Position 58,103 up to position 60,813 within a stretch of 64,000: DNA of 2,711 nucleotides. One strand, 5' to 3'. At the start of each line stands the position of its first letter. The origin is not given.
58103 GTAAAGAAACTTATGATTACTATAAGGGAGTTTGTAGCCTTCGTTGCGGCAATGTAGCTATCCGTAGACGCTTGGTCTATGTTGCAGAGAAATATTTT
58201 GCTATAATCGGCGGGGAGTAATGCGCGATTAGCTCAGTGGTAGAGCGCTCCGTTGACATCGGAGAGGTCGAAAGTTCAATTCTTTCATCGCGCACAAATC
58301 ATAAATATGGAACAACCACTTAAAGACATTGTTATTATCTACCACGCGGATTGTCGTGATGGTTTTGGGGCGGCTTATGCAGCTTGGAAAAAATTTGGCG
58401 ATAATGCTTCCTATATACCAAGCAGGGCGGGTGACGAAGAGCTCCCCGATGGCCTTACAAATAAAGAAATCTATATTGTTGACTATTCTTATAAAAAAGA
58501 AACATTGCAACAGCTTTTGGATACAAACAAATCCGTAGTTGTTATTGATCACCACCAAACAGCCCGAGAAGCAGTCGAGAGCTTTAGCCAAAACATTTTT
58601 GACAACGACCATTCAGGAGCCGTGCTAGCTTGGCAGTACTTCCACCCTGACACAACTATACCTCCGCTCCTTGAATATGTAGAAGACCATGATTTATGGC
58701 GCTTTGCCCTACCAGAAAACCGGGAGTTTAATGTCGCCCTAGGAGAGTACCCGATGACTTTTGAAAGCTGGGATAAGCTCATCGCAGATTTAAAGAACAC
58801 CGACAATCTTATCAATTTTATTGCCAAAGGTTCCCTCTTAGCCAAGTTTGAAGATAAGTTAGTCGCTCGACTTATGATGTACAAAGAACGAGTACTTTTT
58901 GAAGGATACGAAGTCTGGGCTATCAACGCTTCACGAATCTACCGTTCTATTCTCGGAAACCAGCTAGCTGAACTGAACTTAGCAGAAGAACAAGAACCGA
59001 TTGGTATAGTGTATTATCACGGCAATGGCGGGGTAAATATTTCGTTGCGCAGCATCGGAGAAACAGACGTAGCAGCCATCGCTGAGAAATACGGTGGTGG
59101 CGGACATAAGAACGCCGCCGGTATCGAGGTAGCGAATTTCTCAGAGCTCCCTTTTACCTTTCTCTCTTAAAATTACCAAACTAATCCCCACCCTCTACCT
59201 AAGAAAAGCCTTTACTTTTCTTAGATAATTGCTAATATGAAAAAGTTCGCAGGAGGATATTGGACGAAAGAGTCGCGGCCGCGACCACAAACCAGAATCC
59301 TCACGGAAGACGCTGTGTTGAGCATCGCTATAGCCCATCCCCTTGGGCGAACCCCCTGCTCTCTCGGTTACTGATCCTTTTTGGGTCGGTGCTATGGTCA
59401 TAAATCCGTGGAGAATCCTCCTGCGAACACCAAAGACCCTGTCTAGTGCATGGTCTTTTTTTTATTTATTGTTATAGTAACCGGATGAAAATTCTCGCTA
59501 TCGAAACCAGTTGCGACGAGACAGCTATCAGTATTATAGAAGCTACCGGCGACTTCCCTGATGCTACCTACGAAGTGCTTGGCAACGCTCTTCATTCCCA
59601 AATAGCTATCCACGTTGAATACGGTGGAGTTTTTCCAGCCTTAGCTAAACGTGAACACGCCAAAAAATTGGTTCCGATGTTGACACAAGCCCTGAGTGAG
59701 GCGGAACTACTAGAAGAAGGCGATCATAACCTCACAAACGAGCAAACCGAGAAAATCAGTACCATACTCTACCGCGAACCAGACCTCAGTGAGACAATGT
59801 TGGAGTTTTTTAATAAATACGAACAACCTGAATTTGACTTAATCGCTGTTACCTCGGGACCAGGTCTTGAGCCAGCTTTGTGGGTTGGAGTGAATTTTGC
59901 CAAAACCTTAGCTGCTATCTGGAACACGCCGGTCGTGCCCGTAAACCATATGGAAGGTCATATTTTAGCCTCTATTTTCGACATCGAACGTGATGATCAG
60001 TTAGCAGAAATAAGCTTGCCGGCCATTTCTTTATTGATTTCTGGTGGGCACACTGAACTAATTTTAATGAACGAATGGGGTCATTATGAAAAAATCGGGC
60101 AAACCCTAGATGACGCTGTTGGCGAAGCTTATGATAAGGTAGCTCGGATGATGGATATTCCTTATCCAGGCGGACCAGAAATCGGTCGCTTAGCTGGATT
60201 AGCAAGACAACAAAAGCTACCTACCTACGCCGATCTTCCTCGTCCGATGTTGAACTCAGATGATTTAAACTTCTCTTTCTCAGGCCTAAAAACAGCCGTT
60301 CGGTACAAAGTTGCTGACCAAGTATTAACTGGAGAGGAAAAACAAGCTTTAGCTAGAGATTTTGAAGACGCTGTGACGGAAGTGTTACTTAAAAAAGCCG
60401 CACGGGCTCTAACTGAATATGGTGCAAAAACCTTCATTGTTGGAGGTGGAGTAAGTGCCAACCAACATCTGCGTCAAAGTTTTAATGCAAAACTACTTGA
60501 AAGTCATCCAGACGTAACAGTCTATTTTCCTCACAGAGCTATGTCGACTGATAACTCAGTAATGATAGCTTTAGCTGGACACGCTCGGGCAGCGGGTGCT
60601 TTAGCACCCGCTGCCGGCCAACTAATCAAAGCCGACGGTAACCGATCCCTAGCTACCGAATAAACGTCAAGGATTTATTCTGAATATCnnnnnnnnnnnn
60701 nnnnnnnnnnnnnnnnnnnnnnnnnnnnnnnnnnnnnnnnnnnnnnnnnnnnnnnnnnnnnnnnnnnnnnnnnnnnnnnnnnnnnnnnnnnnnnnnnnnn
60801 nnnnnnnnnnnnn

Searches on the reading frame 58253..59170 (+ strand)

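Call 11: search_protein_families(library=pfam, proteins=[window:58253-59170:+], max_evalue=0.001)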
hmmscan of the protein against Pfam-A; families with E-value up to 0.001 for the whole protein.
window:58253-59170:+ (305 aa): 2 families
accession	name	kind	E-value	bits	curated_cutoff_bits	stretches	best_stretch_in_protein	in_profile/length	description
PF02272.25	DHHA1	-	5.7e-08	33.6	25.9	1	237-295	20-85/102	DHHA1 domain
PF01368.27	DHH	-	1.4e-05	25.8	28.1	1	26-129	2-101/125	DHH family, N-terminal domain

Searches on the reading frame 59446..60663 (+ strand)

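Call 11: search_protein_families(library=pfam, proteins=[window:59446-60663:+], max_evalue=0.001)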
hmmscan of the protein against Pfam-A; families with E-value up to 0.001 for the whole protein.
window:59446-60663:+ (405 aa): 2 families
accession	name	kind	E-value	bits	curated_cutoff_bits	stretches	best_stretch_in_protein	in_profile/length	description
PF00814.31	TsaD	-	4.7e-75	253.1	24.8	2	128-375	49-263/264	tRNA N6-adenosine threonylcarbamoyltransferase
PF22521.2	HypF_C_2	-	8.3e-07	29.5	27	1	288-371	155-236/241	Carbamoyltransferase, Kae1-like Domain, second subdomain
